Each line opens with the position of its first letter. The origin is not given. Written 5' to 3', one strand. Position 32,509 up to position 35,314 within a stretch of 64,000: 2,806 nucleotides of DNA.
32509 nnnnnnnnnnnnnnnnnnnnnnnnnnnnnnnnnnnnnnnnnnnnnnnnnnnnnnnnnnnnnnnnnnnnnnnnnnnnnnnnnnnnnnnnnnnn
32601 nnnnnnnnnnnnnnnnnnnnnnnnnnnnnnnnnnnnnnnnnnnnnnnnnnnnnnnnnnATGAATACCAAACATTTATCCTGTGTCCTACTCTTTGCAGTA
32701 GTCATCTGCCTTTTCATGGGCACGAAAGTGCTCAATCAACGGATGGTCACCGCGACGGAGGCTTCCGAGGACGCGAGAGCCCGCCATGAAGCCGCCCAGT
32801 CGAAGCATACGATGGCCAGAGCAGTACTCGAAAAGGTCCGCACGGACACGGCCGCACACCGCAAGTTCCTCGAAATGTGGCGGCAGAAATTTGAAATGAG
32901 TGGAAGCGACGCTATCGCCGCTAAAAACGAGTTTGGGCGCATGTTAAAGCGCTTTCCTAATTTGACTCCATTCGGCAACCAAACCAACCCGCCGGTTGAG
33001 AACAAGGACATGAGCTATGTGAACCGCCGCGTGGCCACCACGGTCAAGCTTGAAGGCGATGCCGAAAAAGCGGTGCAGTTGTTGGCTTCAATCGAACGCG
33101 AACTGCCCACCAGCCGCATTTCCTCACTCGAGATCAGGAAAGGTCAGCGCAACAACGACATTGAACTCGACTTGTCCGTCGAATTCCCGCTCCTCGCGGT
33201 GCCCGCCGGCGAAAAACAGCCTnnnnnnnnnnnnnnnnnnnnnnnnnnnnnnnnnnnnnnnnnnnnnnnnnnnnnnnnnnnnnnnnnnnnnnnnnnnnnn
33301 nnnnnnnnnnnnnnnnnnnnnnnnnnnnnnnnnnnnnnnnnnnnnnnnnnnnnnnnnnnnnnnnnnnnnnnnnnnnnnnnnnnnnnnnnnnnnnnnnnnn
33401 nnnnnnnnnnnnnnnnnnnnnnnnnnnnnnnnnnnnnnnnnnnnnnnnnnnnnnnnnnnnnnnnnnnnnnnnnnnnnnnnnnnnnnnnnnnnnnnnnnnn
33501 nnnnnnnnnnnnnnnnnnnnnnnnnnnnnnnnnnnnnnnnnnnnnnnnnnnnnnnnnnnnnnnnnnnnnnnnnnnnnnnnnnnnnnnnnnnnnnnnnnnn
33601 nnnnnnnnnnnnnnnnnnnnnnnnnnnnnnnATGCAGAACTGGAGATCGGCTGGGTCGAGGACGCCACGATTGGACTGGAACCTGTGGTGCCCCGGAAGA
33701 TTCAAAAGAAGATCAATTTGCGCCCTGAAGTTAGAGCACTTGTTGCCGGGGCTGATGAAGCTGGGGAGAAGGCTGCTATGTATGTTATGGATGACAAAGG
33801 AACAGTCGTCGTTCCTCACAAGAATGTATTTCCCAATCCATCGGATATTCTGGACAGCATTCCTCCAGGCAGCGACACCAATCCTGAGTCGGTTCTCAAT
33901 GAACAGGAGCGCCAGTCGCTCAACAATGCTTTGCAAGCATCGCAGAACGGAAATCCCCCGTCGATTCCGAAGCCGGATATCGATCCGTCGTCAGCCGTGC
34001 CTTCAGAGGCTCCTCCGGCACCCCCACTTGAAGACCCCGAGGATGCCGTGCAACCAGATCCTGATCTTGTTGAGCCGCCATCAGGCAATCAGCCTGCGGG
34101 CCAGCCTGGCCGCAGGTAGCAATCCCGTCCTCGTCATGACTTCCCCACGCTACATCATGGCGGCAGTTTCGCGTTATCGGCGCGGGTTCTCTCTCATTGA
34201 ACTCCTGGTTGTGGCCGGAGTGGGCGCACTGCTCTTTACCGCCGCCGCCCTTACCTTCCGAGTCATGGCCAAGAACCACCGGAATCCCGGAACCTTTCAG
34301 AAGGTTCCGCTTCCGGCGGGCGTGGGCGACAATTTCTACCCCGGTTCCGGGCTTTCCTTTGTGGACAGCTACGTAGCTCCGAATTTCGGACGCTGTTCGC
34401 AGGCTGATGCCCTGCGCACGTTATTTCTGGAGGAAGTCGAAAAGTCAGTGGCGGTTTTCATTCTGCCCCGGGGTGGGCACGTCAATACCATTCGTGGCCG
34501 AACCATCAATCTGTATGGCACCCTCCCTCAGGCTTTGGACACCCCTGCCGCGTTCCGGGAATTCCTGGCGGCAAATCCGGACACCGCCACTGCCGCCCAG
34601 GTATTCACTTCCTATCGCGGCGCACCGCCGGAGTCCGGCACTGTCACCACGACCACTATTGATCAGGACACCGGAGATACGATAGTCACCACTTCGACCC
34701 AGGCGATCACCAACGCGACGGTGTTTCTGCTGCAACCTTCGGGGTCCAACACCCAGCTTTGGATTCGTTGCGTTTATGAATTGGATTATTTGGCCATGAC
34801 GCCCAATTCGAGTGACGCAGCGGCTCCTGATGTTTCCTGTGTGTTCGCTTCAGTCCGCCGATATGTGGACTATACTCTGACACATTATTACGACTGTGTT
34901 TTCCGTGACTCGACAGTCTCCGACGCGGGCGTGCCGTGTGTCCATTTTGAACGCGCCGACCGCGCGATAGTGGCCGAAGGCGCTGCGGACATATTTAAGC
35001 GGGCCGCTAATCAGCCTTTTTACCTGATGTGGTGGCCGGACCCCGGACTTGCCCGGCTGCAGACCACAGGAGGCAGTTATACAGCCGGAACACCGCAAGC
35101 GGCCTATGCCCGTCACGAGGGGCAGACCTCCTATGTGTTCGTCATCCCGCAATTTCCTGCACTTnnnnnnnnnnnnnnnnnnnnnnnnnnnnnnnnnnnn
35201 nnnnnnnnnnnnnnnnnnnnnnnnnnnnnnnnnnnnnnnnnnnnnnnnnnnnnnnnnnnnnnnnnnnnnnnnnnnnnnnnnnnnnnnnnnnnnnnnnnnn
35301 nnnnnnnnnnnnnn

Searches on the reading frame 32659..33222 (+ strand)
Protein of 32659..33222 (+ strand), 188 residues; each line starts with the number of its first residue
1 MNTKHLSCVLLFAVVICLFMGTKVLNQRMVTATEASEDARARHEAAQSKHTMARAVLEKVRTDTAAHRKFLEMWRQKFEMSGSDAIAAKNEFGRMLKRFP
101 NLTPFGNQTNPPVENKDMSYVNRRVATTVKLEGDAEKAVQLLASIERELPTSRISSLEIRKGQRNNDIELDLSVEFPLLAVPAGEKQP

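Call 56: search_protein_families(library=pfam, proteins=[window:32659-33222:+], max_evalue=0.001)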
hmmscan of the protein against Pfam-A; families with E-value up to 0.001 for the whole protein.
window:32659-33222:+ (188 aa): 1 family
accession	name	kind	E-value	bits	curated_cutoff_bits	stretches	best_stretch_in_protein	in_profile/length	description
PF10741.14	T2SSM_b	-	9e-05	22.8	21.7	1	108-178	38-107/111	Type II secretion system (T2SS), protein M subtype b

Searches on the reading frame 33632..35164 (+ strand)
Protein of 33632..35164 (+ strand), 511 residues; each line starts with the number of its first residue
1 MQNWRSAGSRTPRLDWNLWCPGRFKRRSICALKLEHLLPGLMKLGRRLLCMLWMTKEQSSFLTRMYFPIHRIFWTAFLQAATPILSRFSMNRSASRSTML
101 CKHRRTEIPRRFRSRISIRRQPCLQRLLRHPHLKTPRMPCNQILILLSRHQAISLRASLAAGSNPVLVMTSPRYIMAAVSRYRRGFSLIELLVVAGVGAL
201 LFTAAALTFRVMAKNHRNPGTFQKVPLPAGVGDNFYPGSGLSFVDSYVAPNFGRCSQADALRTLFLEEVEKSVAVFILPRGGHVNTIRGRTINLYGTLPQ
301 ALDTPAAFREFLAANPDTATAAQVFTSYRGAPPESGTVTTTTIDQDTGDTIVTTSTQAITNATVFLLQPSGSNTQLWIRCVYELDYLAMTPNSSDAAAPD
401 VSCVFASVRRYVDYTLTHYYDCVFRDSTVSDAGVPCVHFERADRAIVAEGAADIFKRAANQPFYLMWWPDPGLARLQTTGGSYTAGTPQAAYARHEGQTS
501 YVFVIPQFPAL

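Call 56: search_protein_families(library=pfam, proteins=[window:33632-35164:+], max_evalue=0.001)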
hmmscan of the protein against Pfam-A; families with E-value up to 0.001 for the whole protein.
window:33632-35164:+ (511 aa): 1 family
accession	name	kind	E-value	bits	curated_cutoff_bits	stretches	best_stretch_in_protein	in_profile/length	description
PF07963.17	N_methyl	-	7.7e-06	25.7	21.2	1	181-205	2-26/27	Prokaryotic N-terminal methylation motif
